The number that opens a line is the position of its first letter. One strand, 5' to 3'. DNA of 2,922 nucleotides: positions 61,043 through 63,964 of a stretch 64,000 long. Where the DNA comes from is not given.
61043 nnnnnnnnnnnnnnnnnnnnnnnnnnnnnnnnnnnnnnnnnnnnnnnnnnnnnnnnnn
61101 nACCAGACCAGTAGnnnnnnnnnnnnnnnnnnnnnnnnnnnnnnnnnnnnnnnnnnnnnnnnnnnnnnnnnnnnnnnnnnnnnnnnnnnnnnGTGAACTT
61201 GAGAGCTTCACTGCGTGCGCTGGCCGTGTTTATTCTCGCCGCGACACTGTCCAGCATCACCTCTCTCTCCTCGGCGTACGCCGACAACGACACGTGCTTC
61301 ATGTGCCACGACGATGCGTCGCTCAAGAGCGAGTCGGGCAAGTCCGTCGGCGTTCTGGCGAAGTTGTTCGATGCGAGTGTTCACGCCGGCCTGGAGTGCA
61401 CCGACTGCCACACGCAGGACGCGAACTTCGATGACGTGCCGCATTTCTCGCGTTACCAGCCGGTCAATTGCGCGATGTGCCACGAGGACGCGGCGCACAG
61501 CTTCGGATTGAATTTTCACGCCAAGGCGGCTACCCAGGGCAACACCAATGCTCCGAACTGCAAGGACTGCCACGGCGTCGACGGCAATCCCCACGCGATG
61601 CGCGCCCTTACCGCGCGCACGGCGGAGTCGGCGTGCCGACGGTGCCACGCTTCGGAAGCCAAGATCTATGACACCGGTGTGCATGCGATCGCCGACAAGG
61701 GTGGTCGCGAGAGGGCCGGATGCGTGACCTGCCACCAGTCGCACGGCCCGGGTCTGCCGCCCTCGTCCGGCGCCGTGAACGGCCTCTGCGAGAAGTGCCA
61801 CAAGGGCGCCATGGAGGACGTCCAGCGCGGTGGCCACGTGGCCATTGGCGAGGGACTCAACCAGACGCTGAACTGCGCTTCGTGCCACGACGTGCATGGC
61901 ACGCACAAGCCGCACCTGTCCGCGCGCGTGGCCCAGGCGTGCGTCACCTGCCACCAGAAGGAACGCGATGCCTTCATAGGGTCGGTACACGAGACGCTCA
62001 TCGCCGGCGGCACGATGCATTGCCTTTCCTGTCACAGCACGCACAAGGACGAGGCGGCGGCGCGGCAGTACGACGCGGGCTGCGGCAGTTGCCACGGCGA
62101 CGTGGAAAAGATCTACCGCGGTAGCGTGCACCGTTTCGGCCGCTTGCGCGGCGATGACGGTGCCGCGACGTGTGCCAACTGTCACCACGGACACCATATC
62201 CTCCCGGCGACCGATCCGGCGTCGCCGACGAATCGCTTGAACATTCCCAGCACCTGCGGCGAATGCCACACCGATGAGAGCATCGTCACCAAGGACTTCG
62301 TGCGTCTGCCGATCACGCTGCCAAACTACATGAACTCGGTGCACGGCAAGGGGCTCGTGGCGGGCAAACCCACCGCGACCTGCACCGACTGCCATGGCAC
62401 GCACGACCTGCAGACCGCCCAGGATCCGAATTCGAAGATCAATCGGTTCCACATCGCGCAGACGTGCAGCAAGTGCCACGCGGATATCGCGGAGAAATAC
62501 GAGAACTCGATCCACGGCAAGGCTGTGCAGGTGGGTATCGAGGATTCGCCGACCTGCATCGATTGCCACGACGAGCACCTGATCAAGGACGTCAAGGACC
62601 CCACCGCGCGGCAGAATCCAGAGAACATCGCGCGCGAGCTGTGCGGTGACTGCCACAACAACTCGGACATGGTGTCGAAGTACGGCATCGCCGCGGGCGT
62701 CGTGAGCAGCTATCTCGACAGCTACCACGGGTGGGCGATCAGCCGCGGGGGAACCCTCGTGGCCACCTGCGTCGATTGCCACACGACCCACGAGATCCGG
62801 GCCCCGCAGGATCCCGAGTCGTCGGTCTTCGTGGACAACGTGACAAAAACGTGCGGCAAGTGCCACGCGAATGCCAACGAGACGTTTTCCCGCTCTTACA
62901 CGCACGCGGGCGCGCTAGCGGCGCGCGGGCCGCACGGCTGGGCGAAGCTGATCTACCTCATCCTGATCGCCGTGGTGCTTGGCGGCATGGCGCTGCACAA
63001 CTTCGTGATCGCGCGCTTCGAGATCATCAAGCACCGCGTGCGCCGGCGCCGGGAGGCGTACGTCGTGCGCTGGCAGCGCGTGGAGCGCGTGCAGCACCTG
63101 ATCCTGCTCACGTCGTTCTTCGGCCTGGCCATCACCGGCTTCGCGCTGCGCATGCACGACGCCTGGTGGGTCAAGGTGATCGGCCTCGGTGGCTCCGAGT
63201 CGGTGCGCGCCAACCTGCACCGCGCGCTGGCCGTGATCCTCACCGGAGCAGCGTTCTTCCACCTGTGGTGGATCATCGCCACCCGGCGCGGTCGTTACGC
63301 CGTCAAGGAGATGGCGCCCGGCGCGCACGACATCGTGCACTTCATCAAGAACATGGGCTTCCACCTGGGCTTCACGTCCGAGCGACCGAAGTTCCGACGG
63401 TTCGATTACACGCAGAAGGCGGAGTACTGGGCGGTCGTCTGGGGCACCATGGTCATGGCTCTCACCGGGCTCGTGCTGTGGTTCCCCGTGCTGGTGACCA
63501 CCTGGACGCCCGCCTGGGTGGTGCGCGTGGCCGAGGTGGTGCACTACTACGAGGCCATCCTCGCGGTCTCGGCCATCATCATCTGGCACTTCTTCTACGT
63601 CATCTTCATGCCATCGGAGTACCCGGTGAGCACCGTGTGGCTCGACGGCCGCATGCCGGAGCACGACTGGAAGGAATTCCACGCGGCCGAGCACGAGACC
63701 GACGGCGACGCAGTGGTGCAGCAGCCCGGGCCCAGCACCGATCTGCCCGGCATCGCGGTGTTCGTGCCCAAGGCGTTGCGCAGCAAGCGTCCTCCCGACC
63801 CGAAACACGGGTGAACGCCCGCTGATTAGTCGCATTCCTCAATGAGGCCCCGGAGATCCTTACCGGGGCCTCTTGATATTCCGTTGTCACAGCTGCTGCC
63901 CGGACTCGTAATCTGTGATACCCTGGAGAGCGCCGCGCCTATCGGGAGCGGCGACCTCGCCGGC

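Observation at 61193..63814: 19-haem c-type cytochrome fused to a FdnI/HydC-like membrane cytochrome b (CbcL-like but far larger)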

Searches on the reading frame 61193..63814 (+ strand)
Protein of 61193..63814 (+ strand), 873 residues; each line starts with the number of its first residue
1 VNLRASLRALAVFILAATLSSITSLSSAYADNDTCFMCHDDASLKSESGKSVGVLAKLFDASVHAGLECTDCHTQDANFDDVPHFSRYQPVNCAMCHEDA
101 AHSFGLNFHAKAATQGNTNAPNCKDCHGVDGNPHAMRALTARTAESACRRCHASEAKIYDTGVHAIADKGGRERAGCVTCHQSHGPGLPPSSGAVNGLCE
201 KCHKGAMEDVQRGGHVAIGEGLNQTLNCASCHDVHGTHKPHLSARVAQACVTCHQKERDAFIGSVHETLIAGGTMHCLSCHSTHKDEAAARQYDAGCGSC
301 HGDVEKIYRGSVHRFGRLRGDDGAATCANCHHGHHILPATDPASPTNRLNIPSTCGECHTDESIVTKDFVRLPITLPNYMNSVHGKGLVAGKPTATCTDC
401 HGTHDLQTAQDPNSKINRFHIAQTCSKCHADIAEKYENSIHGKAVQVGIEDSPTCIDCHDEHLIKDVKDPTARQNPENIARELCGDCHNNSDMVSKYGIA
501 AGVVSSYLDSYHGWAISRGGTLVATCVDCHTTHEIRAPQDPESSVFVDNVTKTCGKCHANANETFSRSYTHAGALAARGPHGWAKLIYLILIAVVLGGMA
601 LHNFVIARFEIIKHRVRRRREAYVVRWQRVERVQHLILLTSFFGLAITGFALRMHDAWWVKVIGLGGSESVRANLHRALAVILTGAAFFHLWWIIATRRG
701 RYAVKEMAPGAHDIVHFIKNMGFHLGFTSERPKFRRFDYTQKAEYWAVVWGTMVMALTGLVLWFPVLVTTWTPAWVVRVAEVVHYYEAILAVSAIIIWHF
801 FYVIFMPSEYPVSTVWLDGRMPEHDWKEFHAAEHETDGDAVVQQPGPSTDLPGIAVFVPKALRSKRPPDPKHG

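Call 4: search_protein_families(library=pfam, proteins=[window:61193-63814:+], max_evalue=1)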
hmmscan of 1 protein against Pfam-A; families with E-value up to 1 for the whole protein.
window:61193-63814:+ (873 aa): 10 families
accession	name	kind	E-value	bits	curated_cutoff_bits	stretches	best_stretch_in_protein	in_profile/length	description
PF14522.11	Cytochrome_C7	-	5.3e-25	87.5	24.8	7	31-98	12-67/67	Cytochrome c7 and related cytochrome c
PF14537.11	Cytochrom_c3_2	-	2.2e-21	76.5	25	8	275-360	7-79/79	Cytochrome c3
PF09699.15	Paired_CXXCH_1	-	2.8e-20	72.1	20.6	7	227-258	8-40/41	Doubled CXXCH motif (Paired_CXXCH_1)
PF01292.26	Ni_hydr_CYTB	-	7.6e-14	52.3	30.1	1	626-805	1-164/179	Prokaryotic cytochrome b561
PF02085.21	Cytochrom_CIII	-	6.1e-11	43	22.9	3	224-301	29-101/101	Class III cytochrome C family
PF22113.1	Mtrc-MtrF_II-IV_dom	-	8e-10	39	30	2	30-79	118-169/176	Outer membrane cytochrome MtrC/MtrF-like, domains II/IV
PF14358.11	DUF4405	-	0.0013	19.7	26.7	1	635-692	3-63/66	Domain of unknown function (DUF4405)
PF22678.1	Cytochrom_c_NrfB-like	-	0.0023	18.8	27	1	484-559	1-66/89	Cytochrome c-type protein NrfB-like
PF00684.25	DnaJ_CXXCXGXG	-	0.0033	18.1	32.7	1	384-430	5-49/65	DnaJ central domain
PF13435.11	Cytochrome_C554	-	0.017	16.5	20.8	1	93-181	2-83/84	Cytochrome c554 and c-prime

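Call 5: search_protein_families(library=ncbifam, proteins=[window:61193-63814:+], max_evalue=1)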
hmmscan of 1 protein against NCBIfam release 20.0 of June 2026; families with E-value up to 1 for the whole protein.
window:61193-63814:+ (873 aa): 14 families
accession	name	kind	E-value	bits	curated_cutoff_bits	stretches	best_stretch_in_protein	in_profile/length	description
TIGR03508.1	decahem_SO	subfamily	4.2e-27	95.2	192.2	4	25-240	63-257/258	DmsE family decaheme c-type cytochrome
NF041028.1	decahem_GSU2203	exception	4.3e-19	68.9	325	5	92-284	38-232/317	GSU2203 family decaheme c-type cytochrome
TIGR01583.1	formate-DH-gamm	equivalog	1e-12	48.5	115.85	1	624-805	2-171/204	formate dehydrogenase subunit gamma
NF007924.0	PRK10639.1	equivalog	4.9e-08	33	341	1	619-804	2-172/211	formate dehydrogenase cytochrome b556 subunit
NF007558.0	PRK10179.1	equivalog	2.3e-07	30.7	339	1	622-801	5-171/217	formate dehydrogenase-N subunit gamma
TIGR03153.1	cytochr_NrfH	equivalog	9.8e-07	28.9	134.2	3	10-77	6-63/138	cytochrome c nitrite reductase small subunit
NF008659.0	PRK11659.1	equivalog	8.1e-06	25.6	184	1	453-559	47-143/188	cytochrome c nitrite reductase pentaheme subunit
TIGR03146.1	cyt_nit_nrfB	equivalog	1.9e-05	25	166.6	2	87-134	8-54/145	cytochrome c nitrite reductase pentaheme subunit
TIGR04257.1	nanowire_3heme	domain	0.00027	21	40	3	453-492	24-62/75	c(7)-type cytochrome triheme domain-containing protein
NF040968.1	FeS_ExtO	equivalog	0.0027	16.6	200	2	61-105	33-77/416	selenite/tellurite reduction operon b-type cytochrome iron-sulfur cluster-binding subunit ExtO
NF040967.1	cytc_ExtN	equivalog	0.0032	16.3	200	2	61-106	33-78/415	selenite/tellurite reduction operon c-type cytochrome ExtN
NF041198.1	UshA_like_PCGU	equivalog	0.005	15.5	275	2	408-490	394-481/519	UshA-like (seleno)protein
TIGR01905.1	paired_CXXCH_1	subfamily_domain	0.015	15.2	25.2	1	227-257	8-39/41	doubled CXXCH domain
NF007906.0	PRK10617.1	equivalog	0.044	13.6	349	2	31-75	143-185/200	cytochrome c-type protein NapC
